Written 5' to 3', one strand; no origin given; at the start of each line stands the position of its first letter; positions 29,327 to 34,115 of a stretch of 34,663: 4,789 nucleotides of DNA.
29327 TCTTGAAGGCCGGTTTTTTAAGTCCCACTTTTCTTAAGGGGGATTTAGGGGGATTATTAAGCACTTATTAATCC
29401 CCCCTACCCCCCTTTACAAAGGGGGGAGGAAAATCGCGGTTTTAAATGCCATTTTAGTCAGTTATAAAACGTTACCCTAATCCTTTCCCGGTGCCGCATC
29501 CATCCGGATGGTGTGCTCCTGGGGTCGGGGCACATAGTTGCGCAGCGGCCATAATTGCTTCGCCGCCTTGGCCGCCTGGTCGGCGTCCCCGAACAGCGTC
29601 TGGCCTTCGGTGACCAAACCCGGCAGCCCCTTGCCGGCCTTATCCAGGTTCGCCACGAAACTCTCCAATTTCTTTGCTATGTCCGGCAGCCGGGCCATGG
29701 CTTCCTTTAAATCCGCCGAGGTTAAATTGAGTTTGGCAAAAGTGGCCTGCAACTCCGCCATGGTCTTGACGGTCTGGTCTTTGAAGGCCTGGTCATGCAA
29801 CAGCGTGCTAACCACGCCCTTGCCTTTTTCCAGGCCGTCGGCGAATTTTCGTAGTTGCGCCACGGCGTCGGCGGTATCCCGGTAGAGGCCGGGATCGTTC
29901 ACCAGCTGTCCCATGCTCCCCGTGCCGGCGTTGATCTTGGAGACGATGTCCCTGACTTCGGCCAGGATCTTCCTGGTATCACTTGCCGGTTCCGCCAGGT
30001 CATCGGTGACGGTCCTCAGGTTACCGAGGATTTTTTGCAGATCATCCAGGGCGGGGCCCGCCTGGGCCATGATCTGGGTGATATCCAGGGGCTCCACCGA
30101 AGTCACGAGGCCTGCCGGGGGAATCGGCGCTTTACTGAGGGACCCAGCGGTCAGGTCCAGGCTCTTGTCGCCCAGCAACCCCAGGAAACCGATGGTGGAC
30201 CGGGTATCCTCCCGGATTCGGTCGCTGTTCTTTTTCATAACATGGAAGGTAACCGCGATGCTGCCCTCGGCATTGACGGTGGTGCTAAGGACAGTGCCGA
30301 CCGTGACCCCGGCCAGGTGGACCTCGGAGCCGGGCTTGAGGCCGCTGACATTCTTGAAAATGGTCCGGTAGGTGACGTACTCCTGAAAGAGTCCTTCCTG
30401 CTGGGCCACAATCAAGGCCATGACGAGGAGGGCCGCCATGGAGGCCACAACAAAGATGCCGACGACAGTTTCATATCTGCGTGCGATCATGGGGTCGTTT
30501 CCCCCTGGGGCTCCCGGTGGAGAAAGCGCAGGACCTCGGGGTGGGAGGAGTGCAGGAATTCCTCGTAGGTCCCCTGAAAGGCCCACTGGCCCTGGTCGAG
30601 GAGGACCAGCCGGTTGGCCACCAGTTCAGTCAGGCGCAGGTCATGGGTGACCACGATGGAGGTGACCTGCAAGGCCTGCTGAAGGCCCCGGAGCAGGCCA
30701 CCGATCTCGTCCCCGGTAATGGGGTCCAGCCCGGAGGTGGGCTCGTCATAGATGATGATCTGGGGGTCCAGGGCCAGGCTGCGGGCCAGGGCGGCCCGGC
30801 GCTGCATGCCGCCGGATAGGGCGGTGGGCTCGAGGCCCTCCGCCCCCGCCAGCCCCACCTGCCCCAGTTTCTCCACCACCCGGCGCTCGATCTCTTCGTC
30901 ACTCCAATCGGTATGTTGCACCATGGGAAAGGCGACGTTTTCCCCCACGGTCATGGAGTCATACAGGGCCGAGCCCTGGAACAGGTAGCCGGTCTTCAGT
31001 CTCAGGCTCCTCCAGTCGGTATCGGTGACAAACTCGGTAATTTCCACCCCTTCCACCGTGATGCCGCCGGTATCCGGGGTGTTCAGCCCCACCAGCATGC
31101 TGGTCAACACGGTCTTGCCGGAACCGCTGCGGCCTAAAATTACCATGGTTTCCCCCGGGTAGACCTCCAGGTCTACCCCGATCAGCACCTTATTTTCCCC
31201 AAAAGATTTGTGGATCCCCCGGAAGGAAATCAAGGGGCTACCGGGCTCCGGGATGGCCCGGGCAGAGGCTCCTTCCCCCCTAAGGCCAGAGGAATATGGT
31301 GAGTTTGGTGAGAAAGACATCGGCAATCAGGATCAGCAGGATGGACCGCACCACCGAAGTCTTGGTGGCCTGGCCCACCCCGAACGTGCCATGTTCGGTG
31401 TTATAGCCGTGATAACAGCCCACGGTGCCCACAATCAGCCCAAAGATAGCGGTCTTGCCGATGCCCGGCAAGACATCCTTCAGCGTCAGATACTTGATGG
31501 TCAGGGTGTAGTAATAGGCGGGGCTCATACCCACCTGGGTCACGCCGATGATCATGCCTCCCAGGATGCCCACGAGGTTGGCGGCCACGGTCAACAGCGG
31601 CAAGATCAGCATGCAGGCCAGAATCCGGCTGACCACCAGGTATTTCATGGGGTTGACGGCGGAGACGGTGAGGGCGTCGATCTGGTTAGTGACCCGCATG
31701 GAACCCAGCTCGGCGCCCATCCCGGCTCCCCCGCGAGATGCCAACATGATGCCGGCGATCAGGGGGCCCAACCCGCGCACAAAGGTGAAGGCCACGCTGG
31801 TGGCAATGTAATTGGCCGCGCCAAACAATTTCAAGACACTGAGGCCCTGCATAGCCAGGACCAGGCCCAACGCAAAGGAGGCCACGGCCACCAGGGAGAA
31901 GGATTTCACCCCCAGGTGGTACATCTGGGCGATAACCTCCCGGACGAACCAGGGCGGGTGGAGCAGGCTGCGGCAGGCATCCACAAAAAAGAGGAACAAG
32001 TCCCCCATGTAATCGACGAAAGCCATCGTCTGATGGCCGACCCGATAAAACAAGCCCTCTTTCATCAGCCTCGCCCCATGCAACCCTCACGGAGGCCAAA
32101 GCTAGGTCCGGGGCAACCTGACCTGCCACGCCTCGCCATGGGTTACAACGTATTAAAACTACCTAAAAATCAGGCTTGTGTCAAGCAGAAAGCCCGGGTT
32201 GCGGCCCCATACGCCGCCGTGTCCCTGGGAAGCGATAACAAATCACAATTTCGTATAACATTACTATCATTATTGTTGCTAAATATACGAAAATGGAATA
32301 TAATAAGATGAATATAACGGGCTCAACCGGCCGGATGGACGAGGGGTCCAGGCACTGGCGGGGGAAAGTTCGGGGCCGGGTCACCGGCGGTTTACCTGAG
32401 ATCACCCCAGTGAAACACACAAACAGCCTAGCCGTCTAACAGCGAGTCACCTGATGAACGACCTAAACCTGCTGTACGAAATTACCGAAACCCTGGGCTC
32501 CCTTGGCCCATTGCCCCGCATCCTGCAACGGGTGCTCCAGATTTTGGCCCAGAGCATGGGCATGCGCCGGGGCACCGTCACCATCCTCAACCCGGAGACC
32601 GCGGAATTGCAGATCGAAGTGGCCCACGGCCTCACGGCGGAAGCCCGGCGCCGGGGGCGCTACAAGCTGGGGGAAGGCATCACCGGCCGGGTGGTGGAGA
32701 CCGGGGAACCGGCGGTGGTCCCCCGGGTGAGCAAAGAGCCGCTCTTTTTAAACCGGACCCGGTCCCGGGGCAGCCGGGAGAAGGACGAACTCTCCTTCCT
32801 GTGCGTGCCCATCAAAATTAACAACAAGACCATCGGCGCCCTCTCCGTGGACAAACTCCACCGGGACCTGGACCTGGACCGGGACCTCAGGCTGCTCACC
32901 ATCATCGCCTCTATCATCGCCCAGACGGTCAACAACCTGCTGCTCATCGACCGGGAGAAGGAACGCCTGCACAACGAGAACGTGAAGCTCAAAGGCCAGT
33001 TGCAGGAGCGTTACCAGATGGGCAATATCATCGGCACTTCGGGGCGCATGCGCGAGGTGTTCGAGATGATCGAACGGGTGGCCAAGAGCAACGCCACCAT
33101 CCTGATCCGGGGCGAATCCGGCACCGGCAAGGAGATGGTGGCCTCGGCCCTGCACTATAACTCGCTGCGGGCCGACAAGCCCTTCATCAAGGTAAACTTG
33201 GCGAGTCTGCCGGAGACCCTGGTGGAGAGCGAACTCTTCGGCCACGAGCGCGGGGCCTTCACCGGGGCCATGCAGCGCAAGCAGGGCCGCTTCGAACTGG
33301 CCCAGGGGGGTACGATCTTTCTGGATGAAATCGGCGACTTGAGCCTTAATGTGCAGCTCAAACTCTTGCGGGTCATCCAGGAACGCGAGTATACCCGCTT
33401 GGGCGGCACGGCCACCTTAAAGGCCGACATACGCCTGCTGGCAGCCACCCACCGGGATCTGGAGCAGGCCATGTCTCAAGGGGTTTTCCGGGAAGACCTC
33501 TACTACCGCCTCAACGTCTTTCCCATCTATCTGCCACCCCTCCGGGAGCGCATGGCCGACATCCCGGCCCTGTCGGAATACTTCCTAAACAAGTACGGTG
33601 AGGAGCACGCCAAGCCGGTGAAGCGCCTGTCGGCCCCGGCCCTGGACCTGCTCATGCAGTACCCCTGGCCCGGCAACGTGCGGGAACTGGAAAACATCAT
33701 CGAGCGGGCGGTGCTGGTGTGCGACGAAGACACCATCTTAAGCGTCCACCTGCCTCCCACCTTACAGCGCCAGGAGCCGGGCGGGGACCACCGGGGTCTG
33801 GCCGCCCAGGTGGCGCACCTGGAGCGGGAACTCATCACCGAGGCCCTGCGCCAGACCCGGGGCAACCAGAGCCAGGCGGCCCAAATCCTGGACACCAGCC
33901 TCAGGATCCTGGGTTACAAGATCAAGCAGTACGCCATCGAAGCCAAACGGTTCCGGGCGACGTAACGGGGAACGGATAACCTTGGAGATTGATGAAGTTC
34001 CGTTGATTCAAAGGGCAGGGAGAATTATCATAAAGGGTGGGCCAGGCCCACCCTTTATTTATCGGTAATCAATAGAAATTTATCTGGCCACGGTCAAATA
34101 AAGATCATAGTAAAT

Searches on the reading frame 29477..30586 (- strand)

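Call 15: search_protein_families(library=pfam, proteins=[window:29477-30586:-], max_evalue=0.00001)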
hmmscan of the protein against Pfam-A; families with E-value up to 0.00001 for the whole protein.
window:29477-30586:- (369 aa): 1 family
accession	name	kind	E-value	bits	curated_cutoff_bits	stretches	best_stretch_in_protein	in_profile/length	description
PF02470.25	MlaD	-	4e-15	56.3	25.1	1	70-148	2-81/81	MlaD protein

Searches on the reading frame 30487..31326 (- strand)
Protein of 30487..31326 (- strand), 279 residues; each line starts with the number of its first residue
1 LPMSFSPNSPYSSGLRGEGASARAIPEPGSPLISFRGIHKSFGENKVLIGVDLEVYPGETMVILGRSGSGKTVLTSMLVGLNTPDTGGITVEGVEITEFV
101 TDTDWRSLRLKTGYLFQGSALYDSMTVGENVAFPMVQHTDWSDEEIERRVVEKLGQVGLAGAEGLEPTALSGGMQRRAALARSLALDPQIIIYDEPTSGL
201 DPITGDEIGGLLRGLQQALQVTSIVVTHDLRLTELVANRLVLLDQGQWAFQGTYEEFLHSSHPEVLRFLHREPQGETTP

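Call 15: search_protein_families(library=pfam, proteins=[window:30487-31326:-], max_evalue=0.00001)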
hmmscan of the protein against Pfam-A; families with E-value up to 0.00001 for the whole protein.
window:30487-31326:- (279 aa): 2 families
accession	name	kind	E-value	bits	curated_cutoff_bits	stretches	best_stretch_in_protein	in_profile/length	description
PF00005.33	ABC_tran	-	1e-30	107.5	25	1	50-198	3-137/137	ABC transporter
PF13304.12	AAA_21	-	3.1e-06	27.9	27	0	153-232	221-302/304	AAA domain, putative AbiEii toxin, Type IV TA system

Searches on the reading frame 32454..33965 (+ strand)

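Call 15: search_protein_families(library=pfam, proteins=[window:32454-33965:+], max_evalue=0.00001)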
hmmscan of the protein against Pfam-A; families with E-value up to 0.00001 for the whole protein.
window:32454-33965:+ (503 aa): 7 families
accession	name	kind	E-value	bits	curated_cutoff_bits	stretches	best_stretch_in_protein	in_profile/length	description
PF00158.32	Sigma54_activat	-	1.7e-71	239.8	20.2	1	192-358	1-167/168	Sigma-54 interaction domain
PF25601.1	AAA_lid_14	-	1.6e-28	98.8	27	1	364-444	1-81/87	AAA+ ATPase lid domain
PF14532.12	Sigma54_activ_2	-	1.9e-20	74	25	1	193-363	1-138/138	Sigma-54 interaction domain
PF01590.32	GAF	-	2.6e-16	60.8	22.4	1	20-158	2-132/133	GAF domain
PF13185.12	GAF_2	-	2.5e-15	57.3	28.6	1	21-159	5-135/136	GAF domain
PF02954.25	HTH_8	-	1.3e-11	44.4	22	1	454-493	3-42/42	Bacterial regulatory protein, Fis family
PF07728.20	AAA_5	-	2.1e-06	28.2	22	1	216-334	2-123/139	AAA domain (dynein-related subfamily)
